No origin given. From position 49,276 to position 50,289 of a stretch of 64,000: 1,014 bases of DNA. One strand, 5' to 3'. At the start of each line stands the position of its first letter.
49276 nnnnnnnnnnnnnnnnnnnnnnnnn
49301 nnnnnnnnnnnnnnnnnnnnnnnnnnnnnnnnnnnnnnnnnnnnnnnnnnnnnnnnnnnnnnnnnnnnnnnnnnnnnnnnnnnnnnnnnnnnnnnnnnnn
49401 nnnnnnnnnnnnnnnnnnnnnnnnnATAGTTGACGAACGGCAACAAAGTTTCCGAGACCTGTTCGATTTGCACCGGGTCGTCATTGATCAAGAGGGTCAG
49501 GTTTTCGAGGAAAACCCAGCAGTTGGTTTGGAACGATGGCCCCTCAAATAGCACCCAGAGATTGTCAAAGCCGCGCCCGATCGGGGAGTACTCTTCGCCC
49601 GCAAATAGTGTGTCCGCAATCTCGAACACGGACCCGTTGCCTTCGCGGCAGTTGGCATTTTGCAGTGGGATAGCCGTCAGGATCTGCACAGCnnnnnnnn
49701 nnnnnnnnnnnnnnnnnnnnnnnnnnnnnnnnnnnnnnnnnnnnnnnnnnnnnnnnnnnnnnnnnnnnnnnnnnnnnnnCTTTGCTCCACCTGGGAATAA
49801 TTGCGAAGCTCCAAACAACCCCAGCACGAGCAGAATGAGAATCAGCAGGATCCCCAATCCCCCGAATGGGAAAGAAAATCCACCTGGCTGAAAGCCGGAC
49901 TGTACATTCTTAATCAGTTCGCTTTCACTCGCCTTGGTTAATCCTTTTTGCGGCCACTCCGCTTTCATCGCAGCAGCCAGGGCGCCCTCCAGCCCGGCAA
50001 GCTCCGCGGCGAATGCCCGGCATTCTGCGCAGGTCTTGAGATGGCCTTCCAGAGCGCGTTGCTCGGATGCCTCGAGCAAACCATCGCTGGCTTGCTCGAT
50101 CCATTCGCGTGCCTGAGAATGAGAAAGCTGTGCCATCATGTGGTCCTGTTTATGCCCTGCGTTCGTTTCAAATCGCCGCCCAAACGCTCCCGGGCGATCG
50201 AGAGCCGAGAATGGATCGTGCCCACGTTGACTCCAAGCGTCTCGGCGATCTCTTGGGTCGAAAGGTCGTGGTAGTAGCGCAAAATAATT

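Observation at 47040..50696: ECF sigma / anti-sigma pair whose sensor domain is a paralogue of the C-terminus of the co-transcribed lipoprotein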

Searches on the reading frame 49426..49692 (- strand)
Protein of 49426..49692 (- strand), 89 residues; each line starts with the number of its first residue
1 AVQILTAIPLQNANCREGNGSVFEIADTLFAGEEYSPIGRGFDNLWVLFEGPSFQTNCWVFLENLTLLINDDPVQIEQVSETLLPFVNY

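Call 34: search_protein_representatives(alignment_id=A2)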
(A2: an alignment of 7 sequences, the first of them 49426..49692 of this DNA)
Query: 7 sequences, 88 profile positions. Proteins with E-value up to 0.001 (for the whole library): 199; up to 1e-10: 52; up to 1e-30: 11. The best 150 are listed.
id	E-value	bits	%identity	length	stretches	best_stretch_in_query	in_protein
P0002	5.2e-43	161.1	-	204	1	1-88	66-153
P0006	1.7e-40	153.0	-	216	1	1-88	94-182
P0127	5.3e-39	148.3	-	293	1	1-88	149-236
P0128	2.2e-36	139.9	-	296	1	1-88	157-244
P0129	1.3e-34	134.2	-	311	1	1-88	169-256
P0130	5.7e-34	132.2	-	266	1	1-88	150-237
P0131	2.8e-33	129.9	-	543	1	1-87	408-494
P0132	8.2e-33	128.5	-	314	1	1-88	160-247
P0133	8.7e-33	128.4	-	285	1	1-87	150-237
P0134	1.2e-32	127.9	-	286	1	1-88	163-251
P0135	2.0e-32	127.2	-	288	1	2-88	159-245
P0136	2.1e-30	120.7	-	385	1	1-88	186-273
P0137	9.3e-30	118.7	-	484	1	1-87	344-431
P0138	2.6e-29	117.2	-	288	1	1-88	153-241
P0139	1.3e-28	115.0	-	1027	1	1-87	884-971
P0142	4.0e-27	110.2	-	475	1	1-87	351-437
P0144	7.2e-26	106.2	-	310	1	2-87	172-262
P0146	2.2e-24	101.5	-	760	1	3-86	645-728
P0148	7.5e-24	99.7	-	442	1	2-87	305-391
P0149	2.0e-23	98.4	-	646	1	1-87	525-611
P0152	1.7e-22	95.4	-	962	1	1-87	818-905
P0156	6.1e-22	93.6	-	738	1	1-87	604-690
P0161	2.3e-18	82.2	-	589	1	2-87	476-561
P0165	1.0e-16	76.8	-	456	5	9-59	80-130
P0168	9.5e-14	67.4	-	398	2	7-65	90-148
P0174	3.5e-12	62.3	-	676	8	8-45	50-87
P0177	1.4e-10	57.2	-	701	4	7-57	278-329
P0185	2.5e-09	53.2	-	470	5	8-56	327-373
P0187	6.5e-09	51.9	-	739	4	4-48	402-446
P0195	4.3e-08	49.2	-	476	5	4-79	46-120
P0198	1.5e-07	47.5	-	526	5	5-65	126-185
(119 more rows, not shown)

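Call 37: find_related_loci(query=A2, collection=genome_contigs, flank=8000)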
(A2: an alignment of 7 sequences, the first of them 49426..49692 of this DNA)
Query A2 (89 aa) in genome_contigs; peptide patterns used: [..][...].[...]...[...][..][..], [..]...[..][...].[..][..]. (x = any residue, [..] = any of these).
79 stretches matched a pattern; 10 encode a relative of the query (tblastn E <= 1e-3); 10 distinct loci.
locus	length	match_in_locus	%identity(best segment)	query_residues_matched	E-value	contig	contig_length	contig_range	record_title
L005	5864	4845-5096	68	4-87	4e-40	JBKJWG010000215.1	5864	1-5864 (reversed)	MAG: Anaerolineales bacterium isolate swi_bin.130 k127_15960890, whole genome shotgun sequence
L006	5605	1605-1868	67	2-89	2e-38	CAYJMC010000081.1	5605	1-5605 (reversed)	MAG TPA_asm: uncultured Anaerolineaceae bacterium isolate ERP124720_co1_127 genome assembly, contig: NODE_15854_length_5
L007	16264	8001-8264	69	2-89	2e-37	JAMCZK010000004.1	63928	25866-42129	MAG: Chloroflexota bacterium isolate FK_Sedi_B_Bin.31 NODE_1034_length_63928_cov_4.15379, whole genome shotgun sequence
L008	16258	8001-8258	60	4-89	2e-35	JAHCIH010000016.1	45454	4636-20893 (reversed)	MAG: Anaerolineales bacterium isolate TGS_CHL7 CHL7_16, whole genome shotgun sequence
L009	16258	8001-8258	60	4-89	4e-34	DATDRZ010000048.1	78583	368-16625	MAG TPA_asm: Anaerolineales bacterium isolate SMAG_U7990 k141_849537, whole genome shotgun sequence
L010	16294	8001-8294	56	1-89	9e-32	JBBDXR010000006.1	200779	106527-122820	MAG: Anaerolineales bacterium isolate LejiaD_59_59 Lejia_D_126_length_200779_cov_35, whole genome shotgun sequence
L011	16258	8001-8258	57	4-89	1e-30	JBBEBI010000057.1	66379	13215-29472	MAG: Anaerolineales bacterium isolate LejiaF_58_21 Lejia_F_665_length_66379_cov_11, whole genome shotgun sequence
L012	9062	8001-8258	56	5-89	3e-29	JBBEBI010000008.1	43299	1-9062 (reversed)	MAG: Anaerolineales bacterium isolate LejiaF_58_21 Lejia_F_1289_length_43299_cov_14, whole genome shotgun sequence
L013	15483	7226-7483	58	4-89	2e-33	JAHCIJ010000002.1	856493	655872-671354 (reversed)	MAG: Anaerolineales bacterium isolate TGS_CHL6 CHL6_2, whole genome shotgun sequence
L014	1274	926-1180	45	5-88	3e-18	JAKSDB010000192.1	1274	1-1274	MAG: Chlorobiales bacterium isolate MAG.374 k141_5747262, whole genome shotgun sequence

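Call 42: find_encoding_contigs(protein=P0139, flank=5000, max_places=2)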
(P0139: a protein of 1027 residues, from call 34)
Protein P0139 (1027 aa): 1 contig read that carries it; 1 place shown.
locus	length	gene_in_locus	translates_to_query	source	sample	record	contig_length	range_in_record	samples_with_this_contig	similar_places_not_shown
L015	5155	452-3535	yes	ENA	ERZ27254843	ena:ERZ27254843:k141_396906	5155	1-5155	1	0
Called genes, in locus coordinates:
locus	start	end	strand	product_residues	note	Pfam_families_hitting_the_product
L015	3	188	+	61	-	?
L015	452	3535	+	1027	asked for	PF01447:Peptidase_M4, PF02868:Peptidase_M4_C, PF02412:TSP_3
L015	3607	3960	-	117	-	PF00453:Ribosomal_L20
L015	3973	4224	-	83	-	PF01632:Ribosomal_L35p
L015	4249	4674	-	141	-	PF05198:IF3_N, PF00707:IF3_C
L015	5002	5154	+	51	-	?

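Call 44: search_protein_families(library=pfam, proteins=[P0131, P0137, P0142, P0146, P0148, P0149, P0152, P0156, P0161, P0136], max_evalue=0.001)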
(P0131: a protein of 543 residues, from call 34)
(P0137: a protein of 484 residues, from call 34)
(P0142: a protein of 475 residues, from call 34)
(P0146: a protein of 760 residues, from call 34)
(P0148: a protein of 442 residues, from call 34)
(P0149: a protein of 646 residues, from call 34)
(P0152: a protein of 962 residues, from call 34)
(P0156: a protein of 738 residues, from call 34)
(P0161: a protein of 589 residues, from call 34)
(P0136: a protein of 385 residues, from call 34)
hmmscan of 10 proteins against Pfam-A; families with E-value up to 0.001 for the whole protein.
P0131 (543 aa): 0 families

P0137 (484 aa): 1 family
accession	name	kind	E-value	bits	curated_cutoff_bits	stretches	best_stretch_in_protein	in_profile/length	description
PF13229.12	Beta_helix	-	0.00064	19.8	25.9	0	25-159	9-138/158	Right handed beta helix region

P0142 (475 aa): 1 family
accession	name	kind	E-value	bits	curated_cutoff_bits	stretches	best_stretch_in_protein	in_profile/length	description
PF13229.12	Beta_helix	-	1.9e-13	50.8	25.9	2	17-153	2-137/158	Right handed beta helix region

P0146 (760 aa): 1 family
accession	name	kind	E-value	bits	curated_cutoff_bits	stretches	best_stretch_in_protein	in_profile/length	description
PF13229.12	Beta_helix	-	3.8e-14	53.1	25.9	2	375-510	22-149/158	Right handed beta helix region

P0148 (442 aa): 1 family
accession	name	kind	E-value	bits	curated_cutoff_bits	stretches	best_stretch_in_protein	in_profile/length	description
PF25814.1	fn3_SORL1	-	0.00077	19.9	27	0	251-285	51-84/90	SORL1-like, fn3 domain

P0149 (646 aa): 2 families
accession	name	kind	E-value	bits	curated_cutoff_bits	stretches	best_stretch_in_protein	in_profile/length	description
PF13229.12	Beta_helix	-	9.8e-23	81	25.9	4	70-219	1-146/158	Right handed beta helix region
PF05048.19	NosD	-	0.00083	19.3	23.6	0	102-242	18-159/212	Periplasmic copper-binding protein (NosD)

P0152 (962 aa): 4 families
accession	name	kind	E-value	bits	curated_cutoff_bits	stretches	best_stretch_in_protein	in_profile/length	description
PF02868.21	Peptidase_M4_C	-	1.6e-15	57.8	24.4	1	360-512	1-164/165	Thermolysin metallopeptidase, alpha-helical domain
PF02412.23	TSP_3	-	2.6e-11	43.5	25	1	584-619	1-36/36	Thrombospondin type 3 repeat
PF07504.19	FTP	-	3.5e-08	33.6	21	1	99-144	3-49/51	Fungalysin/Thermolysin Propeptide Motif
PF01447.24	Peptidase_M4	-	9.2e-06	26.6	22.4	1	278-356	60-144/145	Thermolysin metallopeptidase, catalytic domain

P0156 (738 aa): 2 families
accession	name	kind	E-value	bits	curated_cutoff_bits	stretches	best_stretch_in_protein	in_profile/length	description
PF13229.12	Beta_helix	-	3.7e-25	88.8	25.9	3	239-382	12-145/158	Right handed beta helix region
PF05048.19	NosD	-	7.3e-08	32.5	23.6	2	245-343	55-149/212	Periplasmic copper-binding protein (NosD)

P0161 (589 aa): 2 families
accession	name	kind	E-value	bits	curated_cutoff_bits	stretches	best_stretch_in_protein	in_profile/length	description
PF07602.17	DUF1565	-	5.4e-07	29.6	20.3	0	261-404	109-231/257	Protein of unknown function (DUF1565)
PF01095.25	Pectinesterase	-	0.00097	18.4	27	0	56-110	11-68/298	Pectinesterase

P0136 (385 aa): 1 family
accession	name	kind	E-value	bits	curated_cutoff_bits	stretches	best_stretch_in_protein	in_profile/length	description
PF13229.12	Beta_helix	-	0.00048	20.2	25.9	0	2-66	81-148/158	Right handed beta helix region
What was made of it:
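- Closest known: Acidic Cys-rich calcium-type motifs. Same: In the M4 proteases the module follows genuine TSP_3 repeats (calls 42, 44).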

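Call 64: find_encoding_contigs(protein=P0146, flank=5000, max_places=1)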
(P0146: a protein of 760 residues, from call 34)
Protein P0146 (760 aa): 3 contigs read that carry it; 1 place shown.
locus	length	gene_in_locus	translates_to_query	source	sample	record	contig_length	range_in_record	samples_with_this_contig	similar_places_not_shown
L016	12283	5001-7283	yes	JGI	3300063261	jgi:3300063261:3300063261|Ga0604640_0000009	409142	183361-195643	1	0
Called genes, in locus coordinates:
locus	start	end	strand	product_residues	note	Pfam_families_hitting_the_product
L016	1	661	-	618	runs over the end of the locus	PF02574:S-methyl_trans, PF02219:MTHFR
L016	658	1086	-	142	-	-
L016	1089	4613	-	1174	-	PF02574:S-methyl_trans, PF00809:Pterin_bind, PF03599:CdhD, PF02607:B12-binding_2, PF02310:B12-binding, PF02965:Met_synt_B12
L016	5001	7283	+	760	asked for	PF13229:Beta_helix (faint)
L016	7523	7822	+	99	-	PF08570:DUF1761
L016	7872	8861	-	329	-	PF23023:Anti-Pycsar_Apyc1, PF00753:Lactamase_B, PF13691:Lactamase_B_4, PF12706:Lactamase_B_2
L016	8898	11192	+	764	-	PF13491:FtsK_4TM (weak), PF17854:FtsK_alpha, PF01580:FtsK_SpoIIIE, PF12846:AAA_10 (faint), PF09397:FtsK_gamma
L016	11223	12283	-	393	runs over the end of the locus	PF00089:Trypsin, PF13365:Trypsin_2, PF13180:PDZ_2, PF00595:PDZ, PF17820:PDZ_6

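Call 65: find_encoding_contigs(protein=P0156, flank=5000, max_places=1)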
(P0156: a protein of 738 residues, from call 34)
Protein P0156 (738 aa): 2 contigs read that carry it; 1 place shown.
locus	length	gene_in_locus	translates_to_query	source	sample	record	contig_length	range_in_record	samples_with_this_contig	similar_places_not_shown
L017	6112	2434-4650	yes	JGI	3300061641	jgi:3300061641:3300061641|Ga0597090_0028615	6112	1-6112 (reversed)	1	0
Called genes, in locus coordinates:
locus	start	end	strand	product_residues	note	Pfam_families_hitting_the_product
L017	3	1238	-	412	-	?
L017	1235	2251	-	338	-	PF03706:LPG_synthase_TM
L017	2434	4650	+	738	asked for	PF05048:NosD (faint), PF13229:Beta_helix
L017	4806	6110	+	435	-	?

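Call 66: find_encoding_contigs(protein=P0144, flank=5000, max_places=1)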
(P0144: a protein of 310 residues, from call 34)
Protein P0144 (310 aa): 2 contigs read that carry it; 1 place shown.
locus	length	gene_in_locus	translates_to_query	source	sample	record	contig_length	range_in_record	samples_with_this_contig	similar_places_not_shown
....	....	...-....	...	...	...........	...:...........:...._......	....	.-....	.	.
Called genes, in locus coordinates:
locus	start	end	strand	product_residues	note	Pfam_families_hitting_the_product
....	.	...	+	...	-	?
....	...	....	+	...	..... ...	-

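Call 71: find_related_loci(query=A2, collection=metagenome_contigs, flank=5000)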
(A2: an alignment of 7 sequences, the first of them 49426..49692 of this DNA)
Query A2 (89 aa) in metagenome_contigs; peptide patterns used: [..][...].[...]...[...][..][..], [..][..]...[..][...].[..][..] (x = any residue, [..] = any of these).
146 stretches matched a pattern; 20 encode a relative of the query (tblastn E <= 1e-3); 20 distinct loci.
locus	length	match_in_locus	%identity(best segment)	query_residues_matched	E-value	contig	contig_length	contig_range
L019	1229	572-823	67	4-87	2e-41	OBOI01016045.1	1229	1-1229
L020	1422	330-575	63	5-86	5e-35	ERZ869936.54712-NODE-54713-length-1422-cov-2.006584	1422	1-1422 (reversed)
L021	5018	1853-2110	60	4-89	3e-34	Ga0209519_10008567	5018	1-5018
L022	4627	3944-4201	60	4-89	3e-34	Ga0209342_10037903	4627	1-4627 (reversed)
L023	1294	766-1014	58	5-87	5e-34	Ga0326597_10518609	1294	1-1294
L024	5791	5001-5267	57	1-89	1e-32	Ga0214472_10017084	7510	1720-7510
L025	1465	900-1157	59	4-89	1e-32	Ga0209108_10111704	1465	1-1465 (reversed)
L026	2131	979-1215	62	4-82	5e-31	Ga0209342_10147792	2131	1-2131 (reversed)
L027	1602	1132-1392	52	4-89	3e-29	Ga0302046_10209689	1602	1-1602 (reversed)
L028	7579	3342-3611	56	1-89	9e-27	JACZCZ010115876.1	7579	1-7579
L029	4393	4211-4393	66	4-64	3e-26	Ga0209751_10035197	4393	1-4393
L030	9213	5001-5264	46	1-89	5e-26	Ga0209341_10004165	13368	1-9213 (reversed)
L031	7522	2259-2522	46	1-89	5e-26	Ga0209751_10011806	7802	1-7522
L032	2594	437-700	46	1-89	5e-26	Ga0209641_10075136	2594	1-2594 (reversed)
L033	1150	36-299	46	1-89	3e-26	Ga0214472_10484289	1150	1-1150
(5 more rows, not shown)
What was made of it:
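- Tried and rejected: The narrower alignment A2 was used instead (call 71).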

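Call 73: search_protein_families(library=pfam, proteins=[P0165, P0174, P0177, P0185, P0195, P0198, P0168, P0187], max_evalue=0.001)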
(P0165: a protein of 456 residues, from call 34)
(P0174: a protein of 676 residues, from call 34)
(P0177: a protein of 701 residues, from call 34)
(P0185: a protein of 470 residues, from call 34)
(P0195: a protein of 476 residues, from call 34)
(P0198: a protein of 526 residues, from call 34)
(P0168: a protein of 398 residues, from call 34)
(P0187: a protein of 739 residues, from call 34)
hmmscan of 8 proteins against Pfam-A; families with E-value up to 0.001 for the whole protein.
P0165 (456 aa): 1 family
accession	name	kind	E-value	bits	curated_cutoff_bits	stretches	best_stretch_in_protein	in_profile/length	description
PF08239.17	SH3_3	-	2.6e-14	53.6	27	1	306-357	2-51/54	Bacterial SH3 domain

P0174 (676 aa): 9 families
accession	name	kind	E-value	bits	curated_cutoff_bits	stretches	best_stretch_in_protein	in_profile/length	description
PF08239.17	SH3_3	-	2.5e-105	345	27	8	129-182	2-54/54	Bacterial SH3 domain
PF06347.19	SH3_4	-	1.1e-38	131.3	24.1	3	49-102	3-54/56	Bacterial SH3 domain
PF18348.7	SH3_16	-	2.1e-36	123.9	25.8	1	133-178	2-46/49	Bacterial dipeptidyl-peptidase Sh3 domain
PF07653.23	SH3_2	-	6.8e-23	80.5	21.8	0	65-98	16-48/55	Variant SH3 domain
PF00018.34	SH3_1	-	2.8e-15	56.1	22.9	0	66-97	15-46/48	SH3 domain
PF13457.12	GW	-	8.8e-15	55.6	21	0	385-422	37-75/76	GW (Gly-Tryp) dipeptide domain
PF21995.1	RNR-II_ins_dom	-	3e-12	47.2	27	0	644-660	32-48/107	B12-dependent ribonucleotide reductase, insertion domain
PF14604.12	SH3_9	-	0.0002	21.6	30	0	67-97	15-43/49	Variant SH3 domain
PF14627.12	DUF4453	-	0.00037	21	26.1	0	187-256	23-95/109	Domain of unknown function (DUF4453)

P0177 (701 aa): 2 families
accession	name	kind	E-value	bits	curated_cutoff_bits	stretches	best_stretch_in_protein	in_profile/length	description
PF08239.17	SH3_3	-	2.4e-17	63.3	27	1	279-321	2-43/54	Bacterial SH3 domain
PF16158.11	N_BRCA1_IG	-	9e-12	45.9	28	1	605-700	3-108/108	Ig-like domain from next to BRCA1 gene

P0185 (470 aa): 5 families
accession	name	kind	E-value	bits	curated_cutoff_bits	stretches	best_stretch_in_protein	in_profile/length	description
PF08239.17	SH3_3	-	1.2e-55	186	27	5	128-180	2-53/54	Bacterial SH3 domain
PF06347.19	SH3_4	-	8.4e-24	83.5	24.1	3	51-101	5-54/56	Bacterial SH3 domain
PF18348.7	SH3_16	-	4.2e-15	55.7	25.8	0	212-259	1-46/49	Bacterial dipeptidyl-peptidase Sh3 domain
PF13457.12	GW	-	1.3e-13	51.9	21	0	400-455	25-73/76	GW (Gly-Tryp) dipeptide domain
PF07653.23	SH3_2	-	1.8e-06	28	21.8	0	148-179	21-51/55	Variant SH3 domain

P0195 (476 aa): 7 families
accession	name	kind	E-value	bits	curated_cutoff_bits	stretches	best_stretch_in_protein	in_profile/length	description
PF08239.17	SH3_3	-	1.7e-70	233.5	27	5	49-103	1-54/54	Bacterial SH3 domain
PF06347.19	SH3_4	-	2.1e-34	117.5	24.1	4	154-207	3-54/56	Bacterial SH3 domain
PF18348.7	SH3_16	-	2e-22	79.1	25.8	1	169-205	12-47/49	Bacterial dipeptidyl-peptidase Sh3 domain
PF13457.12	GW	-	5.8e-14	53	21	0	427-461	37-73/76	GW (Gly-Tryp) dipeptide domain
PF07653.23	SH3_2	-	2.9e-10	40.1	21.8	0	431-457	21-46/55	Variant SH3 domain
PF23795.1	SH3_YKFC_2nd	-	1.1e-08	35.2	27.4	0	441-460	32-51/57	YKFC SH3b2 domain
PF00018.34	SH3_1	-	9.5e-06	25.6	22.9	0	431-457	19-45/48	SH3 domain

P0198 (526 aa): 5 families
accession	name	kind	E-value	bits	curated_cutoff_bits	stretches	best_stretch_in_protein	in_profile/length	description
PF08239.17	SH3_3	-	2.8e-79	261.6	27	6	45-98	2-54/54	Bacterial SH3 domain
PF06347.19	SH3_4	-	1.1e-27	96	24.1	3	46-96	5-53/56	Bacterial SH3 domain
PF18348.7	SH3_16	-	1.3e-20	73.3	25.8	1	132-181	1-49/49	Bacterial dipeptidyl-peptidase Sh3 domain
PF13457.12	GW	-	4.5e-20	72.6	21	0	392-426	39-75/76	GW (Gly-Tryp) dipeptide domain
PF07653.23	SH3_2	-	1.9e-11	43.9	21.8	0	67-98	23-53/55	Variant SH3 domain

P0168 (398 aa): 1 family
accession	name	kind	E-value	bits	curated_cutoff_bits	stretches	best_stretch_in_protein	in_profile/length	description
PF10646.14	Germane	-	5.5e-08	33.8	23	1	297-389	26-116/117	Sporulation and spore germination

P0187 (739 aa): 6 families
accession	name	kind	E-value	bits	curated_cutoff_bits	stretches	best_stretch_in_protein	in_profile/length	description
PF08239.17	SH3_3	-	5.7e-47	158.1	27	4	318-370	1-53/54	Bacterial SH3 domain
PF06347.19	SH3_4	-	2.1e-15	56.6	24.1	0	56-104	4-51/56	Bacterial SH3 domain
PF12913.13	SH3_6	-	3.6e-11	42.9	27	0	334-365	21-52/53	SH3 domain (SH3b1 type)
PF07653.23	SH3_2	-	6.7e-07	29.3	21.8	0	334-370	16-52/55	Variant SH3 domain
PF18348.7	SH3_16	-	2.2e-05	24.6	25.8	0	76-103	18-45/49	Bacterial dipeptidyl-peptidase Sh3 domain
PF23795.1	SH3_YKFC_2nd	-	0.00032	20.9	27.4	0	77-103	25-50/57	YKFC SH3b2 domain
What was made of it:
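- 49426..49680 (-): SH3b-like sensor domain of the anti-sigma (residues 154-238, Cys164/Cys207 pair). The domain profile reaches PF08239 SH3_3 repeat proteins (calls 34, 73).
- On Bacterial SH3 domain (SH3b fold, superfamily level): The domain profile hits seven proteins with PF08239 SH3_3 domains at E 1e-16 to 1e-7 (calls 34, 73).
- An exhaustive profile search gives 199 hits, and all but one of the eight lower-ranked hits scanned are PF08239 SH3_3 proteins (calls 34, 73).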

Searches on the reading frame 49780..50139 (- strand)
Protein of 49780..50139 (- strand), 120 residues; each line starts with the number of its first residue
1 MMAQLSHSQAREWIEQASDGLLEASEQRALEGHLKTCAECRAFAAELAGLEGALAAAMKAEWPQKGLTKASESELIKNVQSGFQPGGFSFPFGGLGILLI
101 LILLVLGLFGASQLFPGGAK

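Call 75: find_homologous_proteins(query=window:49780-50139:-, max_evalue=0.001)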
Query window:49780-50139:-: 59 candidates shared short words with the query, none scored E <= 0.001.
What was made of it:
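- Tried and rejected: No hit passed the threshold (call 75), so it could not be tested whether sensor/cargo matching extends to other domains.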
